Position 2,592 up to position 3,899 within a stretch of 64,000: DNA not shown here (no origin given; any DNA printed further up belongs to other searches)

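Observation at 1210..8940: Modification cluster: YkgJ-like, ATP-grasp, radical SAM/SPASM, GT-like, GT2, FAD oxidoreductase and Maf/DUF115-like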

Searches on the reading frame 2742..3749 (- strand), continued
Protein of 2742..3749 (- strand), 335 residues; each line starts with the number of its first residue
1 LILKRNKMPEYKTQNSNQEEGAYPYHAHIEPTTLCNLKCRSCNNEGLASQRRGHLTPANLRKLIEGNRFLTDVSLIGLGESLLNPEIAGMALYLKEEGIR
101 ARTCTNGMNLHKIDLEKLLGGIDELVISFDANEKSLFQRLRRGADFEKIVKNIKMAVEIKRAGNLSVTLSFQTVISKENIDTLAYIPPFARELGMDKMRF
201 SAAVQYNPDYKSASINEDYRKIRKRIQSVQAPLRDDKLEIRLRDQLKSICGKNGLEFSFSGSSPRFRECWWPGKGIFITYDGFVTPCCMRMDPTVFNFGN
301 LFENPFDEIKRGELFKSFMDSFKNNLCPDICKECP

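Call 24: search_solved_structures(query=A1, max_evalue=0.001)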
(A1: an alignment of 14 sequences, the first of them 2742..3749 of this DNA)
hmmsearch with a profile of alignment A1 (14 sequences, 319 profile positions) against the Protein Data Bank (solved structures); distinct sequences matched with E-value up to 0.001: 30.
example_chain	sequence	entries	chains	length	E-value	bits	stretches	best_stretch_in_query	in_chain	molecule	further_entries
4m7t_A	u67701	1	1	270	6.4e-18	68.4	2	9-123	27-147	BtrN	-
4m7s_A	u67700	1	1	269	7e-18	68.3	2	9-123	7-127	BtrN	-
6c8v_A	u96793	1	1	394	8.3e-15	58.2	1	6-303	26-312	Coenzyme PQQ synthesis protein E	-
6efn_A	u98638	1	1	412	3.4e-10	43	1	7-292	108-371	Sporulation killing factor maturation protein SkfB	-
8hzv_A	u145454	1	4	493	8.1e-10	41.8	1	8-217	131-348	Radical S-Adenosyl-L-methionine Enzyme DesII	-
8hzy_A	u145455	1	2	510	8.7e-10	41.7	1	8-217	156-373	DesII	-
1tv7_A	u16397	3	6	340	1.5e-09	41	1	9-195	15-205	Molybdenum cofactor biosynthesis protein A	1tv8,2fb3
2fb2_A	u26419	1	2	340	2.4e-09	40.3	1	12-194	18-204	Molybdenum cofactor biosynthesis protein A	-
7wzv_A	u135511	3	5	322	3.2e-09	39.8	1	7-113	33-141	4Fe-4S cluster-binding domain-containing protein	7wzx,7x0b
5wgg_A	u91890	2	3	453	7.4e-09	38.6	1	3-187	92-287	Radical SAM domain protein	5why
7tol_A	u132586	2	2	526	1.1e-08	38.1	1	5-184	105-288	glycerol dibiphytanyl glycerol tetraether - macrocyclic archaeol synthase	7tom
7vob_C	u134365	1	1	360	4.1e-08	36.2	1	17-185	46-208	Cytosylglucuronate decarboxylase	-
7voc_C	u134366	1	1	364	4.2e-08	36.2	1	17-185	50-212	Cytosylglucuronate decarboxylase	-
5vsl_A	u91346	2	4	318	1.2e-07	34.7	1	5-165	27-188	Radical S-adenosyl methionine domain-containing protein 2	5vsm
6q2p_A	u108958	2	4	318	1.2e-07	34.6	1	5-165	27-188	Radical S-adenosyl methionine domain-containing protein 2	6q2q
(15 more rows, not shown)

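Call 39: search_protein_families(library=pfam, proteins=[L006:97-1119:+, L006:1507-3918:+, L006:3925-5064:+, L001:6941-7969:+, L008:5803-6852:+, L008:6863-7612:+, L008:7625-8662:+, L008:8799-9683:-, L007:566-2113:+, L007:3168-4172:-], max_evalue=0.001)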
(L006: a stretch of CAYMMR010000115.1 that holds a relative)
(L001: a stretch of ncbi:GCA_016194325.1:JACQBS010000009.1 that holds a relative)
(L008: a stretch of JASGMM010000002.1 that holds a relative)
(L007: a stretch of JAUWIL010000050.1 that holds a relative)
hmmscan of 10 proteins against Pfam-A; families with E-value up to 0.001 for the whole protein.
L006:97-1119:+ (340 aa): 3 families
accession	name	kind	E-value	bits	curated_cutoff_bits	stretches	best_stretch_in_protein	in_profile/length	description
PF13692.12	Glyco_trans_1_4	-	2.3e-11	44.6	27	1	164-283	2-115/142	Glycosyl transferases group 1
PF00534.26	Glycos_transf_1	-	1.5e-08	34.9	26.4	1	164-281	16-129/172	Glycosyl transferases group 1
PF13524.12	Glyco_trans_1_2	-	0.00089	19.7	25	0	180-310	5-118/144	Glycosyl transferase-like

L006:1507-3918:+ (803 aa): 0 families

L006:3925-5064:+ (379 aa): 2 families
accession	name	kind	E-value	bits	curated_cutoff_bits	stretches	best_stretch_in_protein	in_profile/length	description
PF06250.17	YhcG_C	-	7.5e-60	201.8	32.5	1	212-361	2-153/157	YhcG PDDEXK nuclease domain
PF17761.7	DUF1016_N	-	1.1e-45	155.6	32.8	1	17-187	2-137/137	DUF1016 N-terminal domain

L001:6941-7969:+ (342 aa): 0 families

L008:5803-6852:+ (349 aa): 2 families
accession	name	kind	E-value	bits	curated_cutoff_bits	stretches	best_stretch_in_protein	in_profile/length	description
PF03102.20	NeuB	-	7.9e-96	320.6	22.1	1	38-277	1-240/241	NeuB family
PF08666.17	SAF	-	1.5e-16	61.1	21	1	292-349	1-62/63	SAF domain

L008:6863-7612:+ (249 aa): 2 families
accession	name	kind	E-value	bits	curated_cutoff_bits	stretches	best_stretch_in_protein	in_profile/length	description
PF02348.25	CTP_transf_3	-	1.1e-38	133.7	22.6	1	12-215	2-209/217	Cytidylyltransferase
PF12804.13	NTP_transf_3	-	3.3e-06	27.8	27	1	17-138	11-126/160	MobA-like NTP transferase domain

L008:7625-8662:+ (345 aa): 2 families
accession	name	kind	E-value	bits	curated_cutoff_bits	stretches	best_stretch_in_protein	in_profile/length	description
PF04101.22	Glyco_tran_28_C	-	6e-08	33.3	22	1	189-318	20-151/166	Glycosyltransferase family 28 C-terminal domain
PF06722.18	EryCIII-like_C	-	4.9e-06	27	31.7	1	198-318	7-123/145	Erythromycin biosynthesis protein CIII-like, C-terminal domain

L008:8799-9683:- (294 aa): 2 families
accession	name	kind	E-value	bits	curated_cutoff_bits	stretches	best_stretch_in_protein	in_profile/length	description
PF14261.11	DUF4351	-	1.4e-09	38.3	25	1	238-293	4-59/59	Domain of unknown function (DUF4351)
PF04754.18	Transposase_31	-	2.4e-06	27.8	21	1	55-157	51-167/203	Putative transposase, YhgA-like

L007:566-2113:+ (515 aa): 2 families
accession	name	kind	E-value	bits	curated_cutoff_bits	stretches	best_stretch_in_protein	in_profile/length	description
PF04055.27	Radical_SAM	-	1.8e-22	80.7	29.5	1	247-408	3-165/166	Radical SAM superfamily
PF02310.24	B12-binding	-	1.8e-13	50.8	32.1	1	68-180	9-120/121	B12 binding domain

L007:3168-4172:- (334 aa): 14 families
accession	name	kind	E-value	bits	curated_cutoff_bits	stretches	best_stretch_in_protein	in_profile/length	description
PF01494.25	FAD_binding_3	-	1.1e-15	58.1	22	1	3-169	3-187/349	FAD binding domain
PF01266.30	DAO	-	4e-10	40.2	27.9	1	4-37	2-35/353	FAD dependent oxidoreductase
PF00890.30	FAD_binding_2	-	1.2e-07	31.8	20.4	1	4-37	2-35/414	FAD binding domain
PF07992.20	Pyr_redox_2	-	1.8e-07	31.4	26.1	1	3-36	2-35/291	Pyridine nucleotide-disulphide oxidoreductase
PF03486.20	HI0933_like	-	3.8e-07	30.2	50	1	3-39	2-38/244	HI0933-like protein Rossmann domain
PF05834.18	Lycopene_cycl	-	1.9e-06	27.7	23.4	1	4-146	2-145/380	Lycopene cyclase protein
PF13450.12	NAD_binding_8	-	5.6e-06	27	21.9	1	6-37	1-32/68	NAD(P)-binding Rossmann-like domain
PF22578.2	GGR_cat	-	5.6e-06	26.6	27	1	179-205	26-53/88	Geranylgeranyl reductase catalytic domain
PF01134.28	GIDA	-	0.00017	21.3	22.1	1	3-42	1-41/391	Glucose inhibited division protein A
PF04820.20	Trp_halogenase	-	0.00022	20.6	21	0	3-49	1-50/458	Tryptophan halogenase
PF13738.12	Pyr_redox_3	-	0.00027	20.7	30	1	5-142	1-134/305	Pyridine nucleotide-disulphide oxidoreductase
PF12831.13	FAD_oxidored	-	0.00029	20.7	27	1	4-37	2-35/416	FAD dependent oxidoreductase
PF01946.23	Thi4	-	0.00031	20.5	26.2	1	3-37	19-54/235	Thi4 family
PF00070.33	Pyr_redox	-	0.00099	20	22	0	3-37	1-35/82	Pyridine nucleotide-disulphide oxidoreductase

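Call 54: search_solved_structures(query=A1, max_evalue=1e-12, show_alignments=2)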
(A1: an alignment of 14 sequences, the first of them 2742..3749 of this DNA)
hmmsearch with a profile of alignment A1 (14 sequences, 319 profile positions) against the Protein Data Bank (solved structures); distinct sequences matched with E-value up to 1e-12: 3.
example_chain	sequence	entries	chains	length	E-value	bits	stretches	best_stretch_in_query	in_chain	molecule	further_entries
4m7t_A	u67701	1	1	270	6.4e-18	68.4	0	9-123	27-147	BtrN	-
4m7s_A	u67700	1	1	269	7e-18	68.3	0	9-123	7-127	BtrN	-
6c8v_A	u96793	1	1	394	8.3e-15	58.2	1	6-303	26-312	Coenzyme PQQ synthesis protein E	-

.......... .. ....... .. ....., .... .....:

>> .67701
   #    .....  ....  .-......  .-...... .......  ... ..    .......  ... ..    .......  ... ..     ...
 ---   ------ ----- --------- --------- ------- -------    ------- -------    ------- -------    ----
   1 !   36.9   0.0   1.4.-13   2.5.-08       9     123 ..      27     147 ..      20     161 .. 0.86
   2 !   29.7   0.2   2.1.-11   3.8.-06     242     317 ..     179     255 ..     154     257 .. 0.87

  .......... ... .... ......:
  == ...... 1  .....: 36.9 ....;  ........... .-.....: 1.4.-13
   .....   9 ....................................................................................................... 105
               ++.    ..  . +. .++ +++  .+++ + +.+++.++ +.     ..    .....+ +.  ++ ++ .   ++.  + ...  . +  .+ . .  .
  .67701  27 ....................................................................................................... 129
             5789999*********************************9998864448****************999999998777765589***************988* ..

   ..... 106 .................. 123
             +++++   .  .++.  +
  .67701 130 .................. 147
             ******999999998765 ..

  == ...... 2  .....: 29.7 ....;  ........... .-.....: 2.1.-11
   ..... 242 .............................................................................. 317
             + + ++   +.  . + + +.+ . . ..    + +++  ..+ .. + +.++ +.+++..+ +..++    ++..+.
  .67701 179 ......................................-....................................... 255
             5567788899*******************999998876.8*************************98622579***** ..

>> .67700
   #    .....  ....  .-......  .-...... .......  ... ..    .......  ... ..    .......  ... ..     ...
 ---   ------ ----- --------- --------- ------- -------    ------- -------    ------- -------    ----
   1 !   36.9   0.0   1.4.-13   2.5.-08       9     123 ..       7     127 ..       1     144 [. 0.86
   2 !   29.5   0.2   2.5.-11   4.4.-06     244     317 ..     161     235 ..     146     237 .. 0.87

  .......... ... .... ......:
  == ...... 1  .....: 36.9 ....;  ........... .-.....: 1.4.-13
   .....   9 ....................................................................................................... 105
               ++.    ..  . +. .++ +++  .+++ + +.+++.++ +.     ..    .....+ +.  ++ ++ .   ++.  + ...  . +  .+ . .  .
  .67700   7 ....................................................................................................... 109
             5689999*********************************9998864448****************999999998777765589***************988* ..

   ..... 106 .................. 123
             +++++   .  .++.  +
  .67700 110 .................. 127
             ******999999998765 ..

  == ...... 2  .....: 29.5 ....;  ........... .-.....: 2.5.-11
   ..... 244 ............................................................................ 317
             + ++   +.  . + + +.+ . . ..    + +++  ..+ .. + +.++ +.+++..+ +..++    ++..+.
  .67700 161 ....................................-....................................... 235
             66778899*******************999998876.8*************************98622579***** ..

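Call 57: search_protein_representatives(alignment_id=A1)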
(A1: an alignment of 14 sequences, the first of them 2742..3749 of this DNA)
Query: 14 sequences, 319 profile positions. Proteins with E-value up to 0.001 (for the whole library): 103644; up to 1e-10: 44654; up to 1e-30: 3743. The best 150 are listed.
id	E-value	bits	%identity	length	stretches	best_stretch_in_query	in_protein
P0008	2.1e-135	467.6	-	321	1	5-319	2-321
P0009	2.1e-125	434.7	-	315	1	3-318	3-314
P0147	8.3e-122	422.9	-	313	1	1-318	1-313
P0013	2.4e-103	362.3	-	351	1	5-318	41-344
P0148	1.2e-97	343.5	-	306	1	6-318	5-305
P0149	6.5e-88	311.6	-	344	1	4-318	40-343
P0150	5.9e-85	301.9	-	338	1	5-318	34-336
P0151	5.3e-84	298.7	-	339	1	6-318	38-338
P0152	8.6e-84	298.0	-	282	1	5-286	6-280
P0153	4.9e-83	295.6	-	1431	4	7-306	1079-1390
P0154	2.4e-82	293.3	-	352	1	5-317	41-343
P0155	1.6e-81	290.5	-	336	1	5-318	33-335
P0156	3.7e-79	282.8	-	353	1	6-318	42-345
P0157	1.1e-78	281.2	-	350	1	6-318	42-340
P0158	1.4e-78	280.9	-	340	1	5-318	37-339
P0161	1.4e-76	274.4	-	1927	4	5-307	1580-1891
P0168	2.2e-74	267.1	-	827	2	6-318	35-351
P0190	9.4e-69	248.6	-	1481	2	5-318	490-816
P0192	1.1e-68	248.4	-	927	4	9-186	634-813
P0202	2.8e-67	243.8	-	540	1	6-318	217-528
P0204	3.7e-67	243.4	-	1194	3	8-317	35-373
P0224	2.3e-65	237.5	-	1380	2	6-318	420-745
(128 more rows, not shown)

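Call 58: search_protein_families(library=pfam, proteins=[P0153, P0161, P0168, P0190, P0192, P0202, P0204, P0224], max_evalue=0.00001)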
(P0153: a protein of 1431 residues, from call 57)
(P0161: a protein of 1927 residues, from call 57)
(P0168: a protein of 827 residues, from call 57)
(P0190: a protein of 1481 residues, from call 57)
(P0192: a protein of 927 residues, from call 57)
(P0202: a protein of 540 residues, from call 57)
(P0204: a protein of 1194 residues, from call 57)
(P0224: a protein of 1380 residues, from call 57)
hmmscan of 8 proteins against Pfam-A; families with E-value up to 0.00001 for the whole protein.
P0153 (1431 aa): 3 families
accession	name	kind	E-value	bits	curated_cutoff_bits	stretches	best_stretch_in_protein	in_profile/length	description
PF04055.27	Radical_SAM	-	1.1e-48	166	29.5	3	676-818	3-139/166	Radical SAM superfamily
PF13186.11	SPASM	-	6.1e-33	113.4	21.5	2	383-434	1-57/67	Iron-sulfur cluster-binding domain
PF13353.11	Fer4_12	-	3.8e-10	40.6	22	0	34-117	13-90/137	4Fe-4S single cluster domain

P0161 (1927 aa): 4 families
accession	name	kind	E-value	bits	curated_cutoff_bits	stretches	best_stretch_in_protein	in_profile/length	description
PF04055.27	Radical_SAM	-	1.7e-64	217.4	29.5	4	1175-1345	3-166/166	Radical SAM superfamily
PF13186.11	SPASM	-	5e-34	116.8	21.5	3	871-923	1-56/67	Iron-sulfur cluster-binding domain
PF02310.24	B12-binding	-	4.7e-09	36.6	32.1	1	38-138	19-120/121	B12 binding domain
PF13353.11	Fer4_12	-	2e-08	35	22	0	525-607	13-90/137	4Fe-4S single cluster domain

P0168 (827 aa): 2 families
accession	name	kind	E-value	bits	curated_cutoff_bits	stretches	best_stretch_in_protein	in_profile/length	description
PF04055.27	Radical_SAM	-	1.6e-41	142.7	29.5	2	442-582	3-142/166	Radical SAM superfamily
PF13186.11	SPASM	-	1.3e-23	83.5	21.5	2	285-351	1-67/67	Iron-sulfur cluster-binding domain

P0190 (1481 aa): 3 families
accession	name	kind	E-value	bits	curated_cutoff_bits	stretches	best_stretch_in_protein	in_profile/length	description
PF00202.27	Aminotran_3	-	5.3e-42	144.4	30.5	1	1086-1382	5-334/403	Aminotransferase class-III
PF04055.27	Radical_SAM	-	2.4e-27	96.6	29.5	2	61-197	2-139/166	Radical SAM superfamily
PF13186.11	SPASM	-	5.2e-22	78.4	21.5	2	750-815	1-66/67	Iron-sulfur cluster-binding domain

P0192 (927 aa): 3 families
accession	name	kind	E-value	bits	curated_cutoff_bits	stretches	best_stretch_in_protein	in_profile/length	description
PF04055.27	Radical_SAM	-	3.1e-46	158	29.5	3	314-456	1-155/166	Radical SAM superfamily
PF13186.11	SPASM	-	1.5e-10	41.6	21.5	1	842-911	1-67/67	Iron-sulfur cluster-binding domain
PF13353.11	Fer4_12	-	8.3e-10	39.5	22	0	319-380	14-77/137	4Fe-4S single cluster domain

P0202 (540 aa): 2 families
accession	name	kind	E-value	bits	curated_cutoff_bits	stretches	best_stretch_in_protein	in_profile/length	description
PF04055.27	Radical_SAM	-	1.6e-16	61.4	29.5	1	224-383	2-165/166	Radical SAM superfamily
PF13186.11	SPASM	-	3.9e-11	43.5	21.5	1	463-528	1-67/67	Iron-sulfur cluster-binding domain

P0204 (1194 aa): 3 families
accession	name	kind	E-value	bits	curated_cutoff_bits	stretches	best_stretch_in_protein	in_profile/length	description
PF04055.27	Radical_SAM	-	8.9e-37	127.3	29.5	3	39-205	1-165/166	Radical SAM superfamily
PF13186.11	SPASM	-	1.7e-16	60.7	21.5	1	304-373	2-66/67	Iron-sulfur cluster-binding domain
PF13353.11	Fer4_12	-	1.1e-07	32.6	22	0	490-599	15-124/137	4Fe-4S single cluster domain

P0224 (1380 aa): 3 families
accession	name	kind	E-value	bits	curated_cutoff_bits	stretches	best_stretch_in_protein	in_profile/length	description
PF00202.27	Aminotran_3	-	5e-46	157.6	30.5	1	986-1347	9-403/403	Aminotransferase class-III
PF13186.11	SPASM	-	3e-25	88.7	21.5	2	229-294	1-66/67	Iron-sulfur cluster-binding domain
PF04055.27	Radical_SAM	-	4.5e-25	89.2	29.5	2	426-594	1-165/166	Radical SAM superfamily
